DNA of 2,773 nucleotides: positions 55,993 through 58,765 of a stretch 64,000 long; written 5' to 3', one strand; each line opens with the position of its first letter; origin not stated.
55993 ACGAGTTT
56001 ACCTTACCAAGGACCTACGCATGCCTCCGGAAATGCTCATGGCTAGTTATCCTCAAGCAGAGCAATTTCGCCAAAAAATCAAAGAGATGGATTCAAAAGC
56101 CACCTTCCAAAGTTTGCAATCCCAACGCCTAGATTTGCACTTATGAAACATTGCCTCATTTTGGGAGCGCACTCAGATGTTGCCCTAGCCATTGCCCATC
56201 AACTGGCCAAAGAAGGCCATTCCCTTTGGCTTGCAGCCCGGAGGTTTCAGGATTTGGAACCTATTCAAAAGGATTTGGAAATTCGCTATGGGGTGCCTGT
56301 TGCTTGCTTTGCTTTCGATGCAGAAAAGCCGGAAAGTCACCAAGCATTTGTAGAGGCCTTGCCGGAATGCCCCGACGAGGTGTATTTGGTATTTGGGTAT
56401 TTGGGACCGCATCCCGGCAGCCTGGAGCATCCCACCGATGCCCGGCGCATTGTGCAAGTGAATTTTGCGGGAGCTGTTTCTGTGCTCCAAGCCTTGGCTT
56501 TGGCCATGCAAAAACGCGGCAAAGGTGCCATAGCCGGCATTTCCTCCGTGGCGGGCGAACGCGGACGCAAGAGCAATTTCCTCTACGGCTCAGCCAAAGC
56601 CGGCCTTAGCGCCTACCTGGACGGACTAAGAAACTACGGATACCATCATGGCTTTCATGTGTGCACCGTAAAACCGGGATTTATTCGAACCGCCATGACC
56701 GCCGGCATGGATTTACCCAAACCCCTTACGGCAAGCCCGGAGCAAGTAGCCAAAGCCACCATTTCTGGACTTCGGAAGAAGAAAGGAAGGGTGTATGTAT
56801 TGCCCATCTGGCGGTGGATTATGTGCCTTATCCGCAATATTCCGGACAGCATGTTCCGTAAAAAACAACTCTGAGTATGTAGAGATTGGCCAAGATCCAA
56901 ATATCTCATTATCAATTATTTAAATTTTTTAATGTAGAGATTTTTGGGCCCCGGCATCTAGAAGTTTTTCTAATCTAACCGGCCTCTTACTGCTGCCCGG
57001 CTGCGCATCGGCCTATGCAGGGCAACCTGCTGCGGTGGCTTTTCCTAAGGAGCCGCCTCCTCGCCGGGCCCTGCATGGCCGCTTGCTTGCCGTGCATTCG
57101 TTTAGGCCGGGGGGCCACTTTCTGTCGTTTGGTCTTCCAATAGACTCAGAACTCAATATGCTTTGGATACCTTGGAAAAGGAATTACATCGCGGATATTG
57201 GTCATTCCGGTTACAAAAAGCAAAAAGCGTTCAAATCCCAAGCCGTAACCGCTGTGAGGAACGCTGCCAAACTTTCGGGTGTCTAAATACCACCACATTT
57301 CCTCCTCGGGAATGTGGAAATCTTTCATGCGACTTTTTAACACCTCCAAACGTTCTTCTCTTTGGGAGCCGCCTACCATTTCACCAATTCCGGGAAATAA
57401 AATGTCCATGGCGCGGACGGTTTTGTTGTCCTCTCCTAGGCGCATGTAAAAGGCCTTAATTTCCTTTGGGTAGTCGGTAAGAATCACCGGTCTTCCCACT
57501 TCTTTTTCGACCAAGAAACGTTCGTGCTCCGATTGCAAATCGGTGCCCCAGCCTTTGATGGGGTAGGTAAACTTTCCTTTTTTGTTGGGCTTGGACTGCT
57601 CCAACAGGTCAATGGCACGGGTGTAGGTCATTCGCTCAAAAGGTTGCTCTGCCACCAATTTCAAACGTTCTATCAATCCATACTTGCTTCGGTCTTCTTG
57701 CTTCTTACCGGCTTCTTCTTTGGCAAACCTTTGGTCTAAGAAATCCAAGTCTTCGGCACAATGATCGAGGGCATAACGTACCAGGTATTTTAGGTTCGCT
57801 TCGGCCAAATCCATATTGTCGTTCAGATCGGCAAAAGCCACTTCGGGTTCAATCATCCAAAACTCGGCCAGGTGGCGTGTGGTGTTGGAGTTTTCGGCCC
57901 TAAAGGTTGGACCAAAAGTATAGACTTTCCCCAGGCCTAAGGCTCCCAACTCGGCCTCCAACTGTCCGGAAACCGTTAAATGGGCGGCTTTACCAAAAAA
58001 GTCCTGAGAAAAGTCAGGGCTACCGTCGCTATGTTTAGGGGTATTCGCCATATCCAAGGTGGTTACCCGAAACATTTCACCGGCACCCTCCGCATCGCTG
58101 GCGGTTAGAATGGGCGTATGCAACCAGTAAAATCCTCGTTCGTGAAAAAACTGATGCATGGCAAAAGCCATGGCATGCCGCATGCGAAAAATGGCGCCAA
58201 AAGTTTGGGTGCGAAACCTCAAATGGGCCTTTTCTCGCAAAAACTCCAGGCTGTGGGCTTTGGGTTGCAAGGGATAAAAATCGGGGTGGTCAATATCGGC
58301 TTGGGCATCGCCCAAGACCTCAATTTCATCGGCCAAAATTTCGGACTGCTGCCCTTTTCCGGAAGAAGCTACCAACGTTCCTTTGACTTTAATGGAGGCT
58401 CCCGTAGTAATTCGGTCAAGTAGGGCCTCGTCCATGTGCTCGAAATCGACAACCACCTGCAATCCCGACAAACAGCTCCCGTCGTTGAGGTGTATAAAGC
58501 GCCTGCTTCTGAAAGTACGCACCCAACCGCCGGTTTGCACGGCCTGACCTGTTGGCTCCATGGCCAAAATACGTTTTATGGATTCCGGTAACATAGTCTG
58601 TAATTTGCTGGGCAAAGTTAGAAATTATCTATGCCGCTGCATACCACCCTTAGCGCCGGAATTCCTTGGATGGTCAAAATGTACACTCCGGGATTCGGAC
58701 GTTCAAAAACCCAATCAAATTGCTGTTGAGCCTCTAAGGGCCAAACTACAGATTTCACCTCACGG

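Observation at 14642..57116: Eight-copy family of ~145-bp elements with conserved ends and loop but freely covarying stems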

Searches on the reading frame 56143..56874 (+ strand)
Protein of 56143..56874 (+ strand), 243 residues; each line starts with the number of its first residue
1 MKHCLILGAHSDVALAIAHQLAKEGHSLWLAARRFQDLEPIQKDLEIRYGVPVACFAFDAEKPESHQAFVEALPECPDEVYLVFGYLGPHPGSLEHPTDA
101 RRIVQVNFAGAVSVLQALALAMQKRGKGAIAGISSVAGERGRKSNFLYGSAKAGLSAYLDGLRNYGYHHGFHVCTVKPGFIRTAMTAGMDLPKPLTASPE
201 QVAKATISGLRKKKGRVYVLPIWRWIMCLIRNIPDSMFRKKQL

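Call 84: search_protein_families(library=pfam, proteins=[window:56143-56874:+], max_evalue=0.001)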
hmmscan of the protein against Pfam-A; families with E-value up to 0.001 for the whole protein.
window:56143-56874:+ (243 aa): 3 families
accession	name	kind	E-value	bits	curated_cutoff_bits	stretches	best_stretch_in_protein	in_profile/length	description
PF00106.31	adh_short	-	1.4e-26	93.6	26.6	1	2-188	1-189/195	short chain dehydrogenase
PF13561.12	adh_short_C2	-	1.4e-17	64.6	27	1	8-198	1-193/236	Enoyl-(Acyl carrier protein) reductase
PF08659.16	KR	-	0.00028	21.3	22.6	1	5-179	4-176/180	KR domain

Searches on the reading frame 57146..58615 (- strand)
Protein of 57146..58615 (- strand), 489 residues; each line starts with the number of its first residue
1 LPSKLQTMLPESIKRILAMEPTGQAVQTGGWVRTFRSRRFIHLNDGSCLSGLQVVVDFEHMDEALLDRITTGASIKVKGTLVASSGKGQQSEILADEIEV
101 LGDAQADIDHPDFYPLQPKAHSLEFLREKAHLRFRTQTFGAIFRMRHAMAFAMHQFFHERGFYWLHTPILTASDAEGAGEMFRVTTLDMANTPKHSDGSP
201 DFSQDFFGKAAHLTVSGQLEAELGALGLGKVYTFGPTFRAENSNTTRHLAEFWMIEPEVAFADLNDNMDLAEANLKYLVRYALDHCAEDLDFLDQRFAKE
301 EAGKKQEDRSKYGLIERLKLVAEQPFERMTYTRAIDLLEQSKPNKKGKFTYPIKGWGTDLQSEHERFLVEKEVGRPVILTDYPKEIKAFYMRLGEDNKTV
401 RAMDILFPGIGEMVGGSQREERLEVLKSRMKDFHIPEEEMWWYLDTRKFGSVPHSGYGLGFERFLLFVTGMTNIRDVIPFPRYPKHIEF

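Call 84: search_protein_families(library=pfam, proteins=[window:57146-58615:-], max_evalue=0.001)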
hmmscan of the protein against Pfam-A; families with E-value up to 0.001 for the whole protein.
window:57146-58615:- (489 aa): 2 families
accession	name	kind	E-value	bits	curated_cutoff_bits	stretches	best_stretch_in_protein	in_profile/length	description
PF00152.25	tRNA-synt_2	-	1.3e-64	218.6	25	1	124-482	3-306/308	tRNA synthetases class II (D, K and N)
PF01336.31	tRNA_anti-codon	-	8.6e-08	32.5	27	1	27-101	2-75/75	OB-fold nucleic acid binding domain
